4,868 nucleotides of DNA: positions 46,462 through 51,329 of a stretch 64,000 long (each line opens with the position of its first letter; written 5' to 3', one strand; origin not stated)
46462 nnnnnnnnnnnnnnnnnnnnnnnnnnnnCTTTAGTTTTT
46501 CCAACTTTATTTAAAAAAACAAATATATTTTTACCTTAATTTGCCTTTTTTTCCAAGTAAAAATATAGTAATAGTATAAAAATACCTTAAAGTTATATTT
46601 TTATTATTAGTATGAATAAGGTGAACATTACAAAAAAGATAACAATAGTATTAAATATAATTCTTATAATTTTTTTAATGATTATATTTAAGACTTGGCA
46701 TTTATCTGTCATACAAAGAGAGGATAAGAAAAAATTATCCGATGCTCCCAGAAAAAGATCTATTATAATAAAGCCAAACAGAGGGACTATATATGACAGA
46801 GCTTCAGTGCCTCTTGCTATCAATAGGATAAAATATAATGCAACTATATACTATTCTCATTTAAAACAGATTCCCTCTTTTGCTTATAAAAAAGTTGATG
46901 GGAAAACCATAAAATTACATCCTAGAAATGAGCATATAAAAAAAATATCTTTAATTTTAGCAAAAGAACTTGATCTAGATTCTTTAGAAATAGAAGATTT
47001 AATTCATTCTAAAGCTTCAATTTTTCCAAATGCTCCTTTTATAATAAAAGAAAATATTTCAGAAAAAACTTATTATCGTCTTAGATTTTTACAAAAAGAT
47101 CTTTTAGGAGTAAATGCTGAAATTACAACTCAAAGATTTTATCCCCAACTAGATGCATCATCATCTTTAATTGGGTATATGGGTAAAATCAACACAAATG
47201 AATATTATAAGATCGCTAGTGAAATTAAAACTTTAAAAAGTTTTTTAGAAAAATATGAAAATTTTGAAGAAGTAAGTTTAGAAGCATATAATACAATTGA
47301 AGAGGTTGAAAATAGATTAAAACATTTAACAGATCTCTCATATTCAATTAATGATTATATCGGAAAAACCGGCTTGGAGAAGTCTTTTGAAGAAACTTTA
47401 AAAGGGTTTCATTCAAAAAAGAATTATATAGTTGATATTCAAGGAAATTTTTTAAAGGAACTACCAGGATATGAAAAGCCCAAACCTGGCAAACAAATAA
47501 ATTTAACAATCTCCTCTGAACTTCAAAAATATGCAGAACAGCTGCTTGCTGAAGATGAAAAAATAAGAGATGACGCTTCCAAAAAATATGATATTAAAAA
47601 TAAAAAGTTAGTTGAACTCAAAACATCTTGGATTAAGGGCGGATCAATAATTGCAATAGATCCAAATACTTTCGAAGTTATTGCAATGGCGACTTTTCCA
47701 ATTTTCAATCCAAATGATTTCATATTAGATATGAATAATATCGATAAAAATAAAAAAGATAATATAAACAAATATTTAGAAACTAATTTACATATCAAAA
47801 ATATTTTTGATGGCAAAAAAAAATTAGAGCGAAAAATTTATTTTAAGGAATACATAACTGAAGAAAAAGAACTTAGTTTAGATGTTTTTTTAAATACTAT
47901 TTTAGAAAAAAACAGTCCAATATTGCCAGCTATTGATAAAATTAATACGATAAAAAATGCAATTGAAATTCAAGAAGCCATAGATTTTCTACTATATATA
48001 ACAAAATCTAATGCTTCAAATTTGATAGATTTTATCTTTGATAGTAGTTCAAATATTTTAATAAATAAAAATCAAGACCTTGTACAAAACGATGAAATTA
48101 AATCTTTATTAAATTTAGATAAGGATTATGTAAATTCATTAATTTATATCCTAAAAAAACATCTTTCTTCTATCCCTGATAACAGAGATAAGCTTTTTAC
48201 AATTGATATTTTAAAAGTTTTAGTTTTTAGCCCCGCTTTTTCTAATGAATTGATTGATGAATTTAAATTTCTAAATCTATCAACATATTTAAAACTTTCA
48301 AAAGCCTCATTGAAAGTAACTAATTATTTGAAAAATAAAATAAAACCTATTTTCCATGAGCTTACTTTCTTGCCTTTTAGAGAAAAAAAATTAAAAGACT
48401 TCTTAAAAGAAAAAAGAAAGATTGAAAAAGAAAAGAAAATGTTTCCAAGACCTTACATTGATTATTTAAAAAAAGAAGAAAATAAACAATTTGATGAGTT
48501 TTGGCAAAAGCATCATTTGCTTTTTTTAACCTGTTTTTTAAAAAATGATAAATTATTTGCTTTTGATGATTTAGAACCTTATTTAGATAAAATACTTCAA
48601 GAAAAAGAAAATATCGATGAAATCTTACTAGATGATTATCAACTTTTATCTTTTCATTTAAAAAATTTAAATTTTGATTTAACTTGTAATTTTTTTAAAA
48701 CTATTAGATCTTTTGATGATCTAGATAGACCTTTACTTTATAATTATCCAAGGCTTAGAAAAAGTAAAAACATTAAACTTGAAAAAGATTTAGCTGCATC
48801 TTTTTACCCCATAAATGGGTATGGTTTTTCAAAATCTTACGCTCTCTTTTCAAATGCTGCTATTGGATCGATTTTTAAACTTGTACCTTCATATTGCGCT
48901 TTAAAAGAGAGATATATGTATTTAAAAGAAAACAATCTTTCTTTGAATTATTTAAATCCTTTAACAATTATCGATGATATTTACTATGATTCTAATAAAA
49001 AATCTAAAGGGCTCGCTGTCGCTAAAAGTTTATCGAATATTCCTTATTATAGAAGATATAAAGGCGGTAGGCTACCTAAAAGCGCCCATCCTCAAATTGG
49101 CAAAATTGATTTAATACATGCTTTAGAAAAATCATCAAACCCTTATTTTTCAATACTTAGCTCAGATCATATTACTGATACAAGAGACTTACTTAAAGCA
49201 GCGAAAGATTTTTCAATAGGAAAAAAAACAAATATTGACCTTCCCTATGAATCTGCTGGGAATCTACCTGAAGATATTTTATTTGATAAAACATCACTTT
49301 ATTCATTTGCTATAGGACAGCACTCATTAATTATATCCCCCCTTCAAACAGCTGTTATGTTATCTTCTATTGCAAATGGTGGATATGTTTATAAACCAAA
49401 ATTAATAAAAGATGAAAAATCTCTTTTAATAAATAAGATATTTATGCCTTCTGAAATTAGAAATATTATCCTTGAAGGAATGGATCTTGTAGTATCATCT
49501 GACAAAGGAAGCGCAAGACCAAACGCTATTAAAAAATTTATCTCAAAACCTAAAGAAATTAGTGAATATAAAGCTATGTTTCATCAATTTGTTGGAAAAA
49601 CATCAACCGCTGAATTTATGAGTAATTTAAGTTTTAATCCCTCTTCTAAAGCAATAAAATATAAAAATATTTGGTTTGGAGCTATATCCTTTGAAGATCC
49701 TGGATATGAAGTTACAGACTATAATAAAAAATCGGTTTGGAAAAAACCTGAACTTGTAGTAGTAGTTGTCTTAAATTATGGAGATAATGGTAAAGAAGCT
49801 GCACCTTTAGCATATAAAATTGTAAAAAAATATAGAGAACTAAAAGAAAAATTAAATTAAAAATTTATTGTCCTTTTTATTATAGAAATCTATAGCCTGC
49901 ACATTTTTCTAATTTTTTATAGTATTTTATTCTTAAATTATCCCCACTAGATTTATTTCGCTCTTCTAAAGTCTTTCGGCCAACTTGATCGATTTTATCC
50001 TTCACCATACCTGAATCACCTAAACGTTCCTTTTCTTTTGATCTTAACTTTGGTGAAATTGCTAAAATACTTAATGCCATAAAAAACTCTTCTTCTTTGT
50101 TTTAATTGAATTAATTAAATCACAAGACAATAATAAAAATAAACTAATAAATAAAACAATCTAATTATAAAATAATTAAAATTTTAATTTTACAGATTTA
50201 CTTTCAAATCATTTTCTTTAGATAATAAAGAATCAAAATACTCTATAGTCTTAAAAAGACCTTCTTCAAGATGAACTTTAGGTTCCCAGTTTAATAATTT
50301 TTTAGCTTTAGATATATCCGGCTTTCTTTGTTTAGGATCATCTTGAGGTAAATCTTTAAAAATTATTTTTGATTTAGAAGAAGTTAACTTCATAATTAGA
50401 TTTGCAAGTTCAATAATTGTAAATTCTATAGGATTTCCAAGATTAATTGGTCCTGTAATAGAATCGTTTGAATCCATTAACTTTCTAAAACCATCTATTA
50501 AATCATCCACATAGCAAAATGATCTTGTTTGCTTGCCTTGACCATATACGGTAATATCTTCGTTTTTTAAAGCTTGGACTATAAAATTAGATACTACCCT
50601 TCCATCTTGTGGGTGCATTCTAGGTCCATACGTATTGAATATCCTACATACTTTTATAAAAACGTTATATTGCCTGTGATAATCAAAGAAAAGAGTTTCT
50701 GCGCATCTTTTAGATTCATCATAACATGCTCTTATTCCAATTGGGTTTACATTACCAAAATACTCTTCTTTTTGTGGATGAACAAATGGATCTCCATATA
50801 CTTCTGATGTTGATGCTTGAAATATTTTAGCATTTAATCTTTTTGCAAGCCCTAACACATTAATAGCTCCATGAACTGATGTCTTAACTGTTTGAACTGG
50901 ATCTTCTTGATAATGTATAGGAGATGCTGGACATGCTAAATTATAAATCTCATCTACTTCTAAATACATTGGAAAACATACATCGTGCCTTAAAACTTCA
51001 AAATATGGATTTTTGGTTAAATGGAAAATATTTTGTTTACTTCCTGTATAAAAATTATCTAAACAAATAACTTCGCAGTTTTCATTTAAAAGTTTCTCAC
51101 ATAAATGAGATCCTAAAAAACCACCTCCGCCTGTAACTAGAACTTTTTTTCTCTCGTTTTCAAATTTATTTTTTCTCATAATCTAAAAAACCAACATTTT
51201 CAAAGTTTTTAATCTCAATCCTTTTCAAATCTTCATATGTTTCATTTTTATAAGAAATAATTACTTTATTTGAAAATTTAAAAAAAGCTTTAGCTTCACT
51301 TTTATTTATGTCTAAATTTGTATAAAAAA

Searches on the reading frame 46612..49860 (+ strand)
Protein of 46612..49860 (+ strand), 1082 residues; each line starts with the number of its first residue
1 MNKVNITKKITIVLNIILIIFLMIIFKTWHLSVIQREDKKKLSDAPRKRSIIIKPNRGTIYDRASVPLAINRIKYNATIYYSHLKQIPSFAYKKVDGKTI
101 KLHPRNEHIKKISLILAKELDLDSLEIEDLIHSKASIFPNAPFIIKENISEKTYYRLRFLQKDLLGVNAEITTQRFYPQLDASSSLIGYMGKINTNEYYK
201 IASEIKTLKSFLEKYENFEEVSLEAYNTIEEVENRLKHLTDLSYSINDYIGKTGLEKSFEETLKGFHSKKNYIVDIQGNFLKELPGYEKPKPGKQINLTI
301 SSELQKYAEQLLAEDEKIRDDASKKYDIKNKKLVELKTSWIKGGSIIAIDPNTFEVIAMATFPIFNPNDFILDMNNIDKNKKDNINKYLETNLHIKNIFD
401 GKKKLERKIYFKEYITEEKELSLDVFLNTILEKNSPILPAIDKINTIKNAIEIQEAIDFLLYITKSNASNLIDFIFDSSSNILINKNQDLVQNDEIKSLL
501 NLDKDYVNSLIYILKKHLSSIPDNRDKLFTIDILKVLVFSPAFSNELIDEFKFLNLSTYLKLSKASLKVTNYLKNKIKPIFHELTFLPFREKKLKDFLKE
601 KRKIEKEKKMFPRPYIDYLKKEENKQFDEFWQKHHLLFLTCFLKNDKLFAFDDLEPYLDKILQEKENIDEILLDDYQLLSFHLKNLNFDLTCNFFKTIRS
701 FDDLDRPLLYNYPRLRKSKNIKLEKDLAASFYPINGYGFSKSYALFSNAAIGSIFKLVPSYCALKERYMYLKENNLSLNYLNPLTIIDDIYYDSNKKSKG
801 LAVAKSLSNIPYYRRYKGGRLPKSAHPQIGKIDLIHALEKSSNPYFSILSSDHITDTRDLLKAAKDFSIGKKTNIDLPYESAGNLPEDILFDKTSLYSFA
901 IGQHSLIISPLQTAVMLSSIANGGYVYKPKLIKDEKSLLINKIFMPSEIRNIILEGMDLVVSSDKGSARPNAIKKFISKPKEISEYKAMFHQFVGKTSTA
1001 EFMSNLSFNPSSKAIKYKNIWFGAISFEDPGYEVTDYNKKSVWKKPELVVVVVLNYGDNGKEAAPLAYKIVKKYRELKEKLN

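Call 58: search_protein_families(library=pfam, proteins=[window:46612-49860:+], max_evalue=0.00001)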
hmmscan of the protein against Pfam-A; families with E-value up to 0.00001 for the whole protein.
window:46612-49860:+ (1082 aa): 2 families
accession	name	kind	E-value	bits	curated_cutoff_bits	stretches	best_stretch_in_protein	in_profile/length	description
PF03717.20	PBP_dimer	-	6.9e-31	108.5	24.4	1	53-283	2-178/180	Penicillin-binding Protein dimerisation domain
PF00905.27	Transpeptidase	-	9.8e-26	91.1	22.1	1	830-1007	91-249/299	Penicillin binding protein transpeptidase domain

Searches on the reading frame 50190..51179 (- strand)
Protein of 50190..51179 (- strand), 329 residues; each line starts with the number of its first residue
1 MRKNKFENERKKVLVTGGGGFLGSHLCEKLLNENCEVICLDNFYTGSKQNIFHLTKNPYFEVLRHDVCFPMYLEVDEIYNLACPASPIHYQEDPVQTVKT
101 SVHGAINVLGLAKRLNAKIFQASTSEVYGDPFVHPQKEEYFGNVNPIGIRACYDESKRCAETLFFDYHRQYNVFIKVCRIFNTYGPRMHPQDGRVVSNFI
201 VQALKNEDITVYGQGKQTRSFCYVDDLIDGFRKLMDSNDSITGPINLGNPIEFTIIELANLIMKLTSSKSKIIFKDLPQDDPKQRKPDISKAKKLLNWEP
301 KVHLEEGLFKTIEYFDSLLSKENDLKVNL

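Call 48: search_protein_families(library=pfam, proteins=[window:50190-51179:-], max_evalue=0.00001)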
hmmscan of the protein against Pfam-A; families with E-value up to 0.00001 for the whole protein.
window:50190-51179:- (329 aa): 5 families
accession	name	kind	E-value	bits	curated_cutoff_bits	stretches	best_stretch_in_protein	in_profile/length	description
PF16363.11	GDP_Man_Dehyd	-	7.8e-50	170.6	27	1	14-308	1-329/332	GDP-mannose 4,6 dehydratase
PF01370.27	Epimerase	-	4.7e-49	167.4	20.9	1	13-248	1-240/240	NAD dependent epimerase/dehydratase family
PF07993.18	NAD_binding_4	-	1.2e-10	41.4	20.1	0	74-200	88-222/258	Male sterility protein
PF01073.25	3Beta_HSD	-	3.7e-09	36.4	22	1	14-227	1-221/280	3-beta hydroxysteroid dehydrogenase/isomerase family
PF02719.21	Polysacc_synt_2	-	2e-06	27.6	20.2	0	13-118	1-121/293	Polysaccharide biosynthesis protein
